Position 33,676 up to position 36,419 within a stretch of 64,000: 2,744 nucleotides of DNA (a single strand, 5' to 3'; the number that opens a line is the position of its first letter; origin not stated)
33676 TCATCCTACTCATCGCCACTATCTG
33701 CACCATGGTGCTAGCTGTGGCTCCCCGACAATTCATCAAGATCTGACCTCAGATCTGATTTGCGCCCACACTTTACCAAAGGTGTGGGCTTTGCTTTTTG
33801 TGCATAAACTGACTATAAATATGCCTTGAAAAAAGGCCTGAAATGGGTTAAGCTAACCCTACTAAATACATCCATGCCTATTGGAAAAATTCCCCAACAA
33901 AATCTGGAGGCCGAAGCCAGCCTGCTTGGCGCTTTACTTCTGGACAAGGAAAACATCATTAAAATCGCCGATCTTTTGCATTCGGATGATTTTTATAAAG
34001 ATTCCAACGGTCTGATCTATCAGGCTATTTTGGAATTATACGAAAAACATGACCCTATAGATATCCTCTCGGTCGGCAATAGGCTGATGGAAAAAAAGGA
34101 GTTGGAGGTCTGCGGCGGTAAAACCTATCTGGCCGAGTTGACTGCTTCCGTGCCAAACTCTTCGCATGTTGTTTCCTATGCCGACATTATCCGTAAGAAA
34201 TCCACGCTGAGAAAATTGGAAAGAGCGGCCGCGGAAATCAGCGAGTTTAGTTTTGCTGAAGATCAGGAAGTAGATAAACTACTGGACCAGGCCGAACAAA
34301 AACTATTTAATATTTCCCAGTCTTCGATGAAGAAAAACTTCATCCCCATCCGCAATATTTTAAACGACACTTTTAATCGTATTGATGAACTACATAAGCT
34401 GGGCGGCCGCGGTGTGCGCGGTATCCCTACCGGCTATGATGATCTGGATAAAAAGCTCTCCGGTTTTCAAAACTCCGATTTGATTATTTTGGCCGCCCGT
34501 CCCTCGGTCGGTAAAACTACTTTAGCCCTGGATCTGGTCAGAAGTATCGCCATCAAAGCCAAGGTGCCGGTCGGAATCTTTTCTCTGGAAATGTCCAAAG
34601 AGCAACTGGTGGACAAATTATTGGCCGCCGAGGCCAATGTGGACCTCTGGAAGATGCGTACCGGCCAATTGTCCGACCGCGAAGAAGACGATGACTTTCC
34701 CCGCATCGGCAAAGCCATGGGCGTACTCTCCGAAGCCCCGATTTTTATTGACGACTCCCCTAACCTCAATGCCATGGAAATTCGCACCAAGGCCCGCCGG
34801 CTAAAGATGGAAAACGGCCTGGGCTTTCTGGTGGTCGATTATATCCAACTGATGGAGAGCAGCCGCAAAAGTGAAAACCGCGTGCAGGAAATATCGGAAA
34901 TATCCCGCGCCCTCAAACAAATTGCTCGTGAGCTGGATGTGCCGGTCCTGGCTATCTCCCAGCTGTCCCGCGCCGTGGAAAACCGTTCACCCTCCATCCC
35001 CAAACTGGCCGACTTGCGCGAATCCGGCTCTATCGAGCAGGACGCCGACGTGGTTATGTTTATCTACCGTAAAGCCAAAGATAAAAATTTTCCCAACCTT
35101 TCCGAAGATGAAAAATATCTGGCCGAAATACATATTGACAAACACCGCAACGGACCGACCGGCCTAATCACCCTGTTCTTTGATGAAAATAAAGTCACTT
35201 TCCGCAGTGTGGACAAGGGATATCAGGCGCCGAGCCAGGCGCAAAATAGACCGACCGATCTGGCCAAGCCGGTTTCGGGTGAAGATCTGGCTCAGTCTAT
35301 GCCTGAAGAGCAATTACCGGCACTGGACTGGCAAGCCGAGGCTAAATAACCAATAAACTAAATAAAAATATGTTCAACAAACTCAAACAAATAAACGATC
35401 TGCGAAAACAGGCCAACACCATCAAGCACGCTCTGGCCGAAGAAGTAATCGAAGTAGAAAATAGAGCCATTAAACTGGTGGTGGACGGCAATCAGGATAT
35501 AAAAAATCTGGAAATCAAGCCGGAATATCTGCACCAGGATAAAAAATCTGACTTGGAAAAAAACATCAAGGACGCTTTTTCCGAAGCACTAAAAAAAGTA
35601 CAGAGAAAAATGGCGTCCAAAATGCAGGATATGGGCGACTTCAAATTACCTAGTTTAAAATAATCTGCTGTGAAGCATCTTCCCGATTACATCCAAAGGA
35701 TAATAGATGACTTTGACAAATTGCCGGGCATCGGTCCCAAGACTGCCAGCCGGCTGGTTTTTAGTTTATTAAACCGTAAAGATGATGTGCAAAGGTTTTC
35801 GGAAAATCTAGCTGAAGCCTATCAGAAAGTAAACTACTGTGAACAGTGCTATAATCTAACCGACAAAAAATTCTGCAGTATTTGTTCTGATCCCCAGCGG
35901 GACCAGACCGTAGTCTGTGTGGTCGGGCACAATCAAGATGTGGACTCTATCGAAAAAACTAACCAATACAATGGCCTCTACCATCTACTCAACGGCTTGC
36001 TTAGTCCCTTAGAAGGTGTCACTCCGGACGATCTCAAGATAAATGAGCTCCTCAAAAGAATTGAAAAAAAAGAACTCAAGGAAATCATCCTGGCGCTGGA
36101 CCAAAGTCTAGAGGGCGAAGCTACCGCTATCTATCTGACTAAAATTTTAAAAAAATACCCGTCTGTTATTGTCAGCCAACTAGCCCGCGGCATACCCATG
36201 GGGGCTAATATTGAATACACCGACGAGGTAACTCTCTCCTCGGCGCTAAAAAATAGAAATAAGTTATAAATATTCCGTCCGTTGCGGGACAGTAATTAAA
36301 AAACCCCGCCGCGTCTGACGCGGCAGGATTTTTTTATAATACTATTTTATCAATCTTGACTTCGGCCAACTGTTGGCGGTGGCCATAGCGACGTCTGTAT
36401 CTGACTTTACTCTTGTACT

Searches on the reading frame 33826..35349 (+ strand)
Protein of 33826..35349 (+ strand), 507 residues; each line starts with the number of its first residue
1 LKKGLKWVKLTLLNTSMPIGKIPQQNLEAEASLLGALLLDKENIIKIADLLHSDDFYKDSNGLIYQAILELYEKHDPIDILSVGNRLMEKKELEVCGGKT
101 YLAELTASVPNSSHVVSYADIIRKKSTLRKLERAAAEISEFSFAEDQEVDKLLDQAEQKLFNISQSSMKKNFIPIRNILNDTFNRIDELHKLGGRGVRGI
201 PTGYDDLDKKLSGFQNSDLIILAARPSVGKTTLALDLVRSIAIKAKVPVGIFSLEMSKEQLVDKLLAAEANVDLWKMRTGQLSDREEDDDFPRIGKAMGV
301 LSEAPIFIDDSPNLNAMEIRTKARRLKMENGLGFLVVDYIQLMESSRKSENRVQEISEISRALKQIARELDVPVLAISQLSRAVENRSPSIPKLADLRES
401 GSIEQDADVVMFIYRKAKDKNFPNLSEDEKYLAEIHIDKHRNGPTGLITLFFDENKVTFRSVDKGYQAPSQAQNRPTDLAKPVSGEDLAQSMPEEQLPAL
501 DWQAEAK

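Call 40: search_protein_families(library=pfam, proteins=[window:33826-35349:+], max_evalue=0.001)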
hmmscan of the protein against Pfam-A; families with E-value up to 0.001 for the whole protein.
window:33826-35349:+ (507 aa): 3 families
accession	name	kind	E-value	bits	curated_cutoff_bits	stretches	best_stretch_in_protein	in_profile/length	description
PF03796.21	DnaB_C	-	1.1e-99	333.4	27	1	199-460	1-254/255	DnaB-like helicase C terminal domain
PF00772.26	DnaB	-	1.8e-31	108.6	23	1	23-123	2-102/103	DnaB-like helicase N terminal domain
PF13481.12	AAA_25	-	5.3e-15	56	27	1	216-380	32-190/195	AAA domain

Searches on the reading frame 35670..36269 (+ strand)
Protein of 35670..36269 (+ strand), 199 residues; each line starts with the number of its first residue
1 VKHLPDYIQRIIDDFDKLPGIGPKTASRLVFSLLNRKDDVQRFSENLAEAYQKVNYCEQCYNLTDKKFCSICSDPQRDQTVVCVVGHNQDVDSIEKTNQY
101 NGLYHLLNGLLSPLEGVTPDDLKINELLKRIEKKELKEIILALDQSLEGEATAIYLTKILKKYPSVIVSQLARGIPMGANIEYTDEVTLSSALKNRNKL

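Call 94: search_protein_families(library=ncbifam, proteins=[window:35670-36269:+], max_evalue=0.01)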
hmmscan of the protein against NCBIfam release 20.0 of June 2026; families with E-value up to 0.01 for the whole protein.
window:35670-36269:+ (199 aa): 3 families
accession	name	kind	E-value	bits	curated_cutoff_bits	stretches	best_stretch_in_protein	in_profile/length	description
TIGR00615.1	recR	equivalog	7.4e-73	244.2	162.55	1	4-197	3-196/196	recombination mediator RecR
TIGR00084.2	ruvA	equivalog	0.00045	19.9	85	1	14-49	111-146/202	Holliday junction branch migration protein RuvA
NF006198.0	PRK08326.1-1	subfamily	0.0025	17.1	274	1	26-109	114-192/308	R2-like ligand-binding oxidase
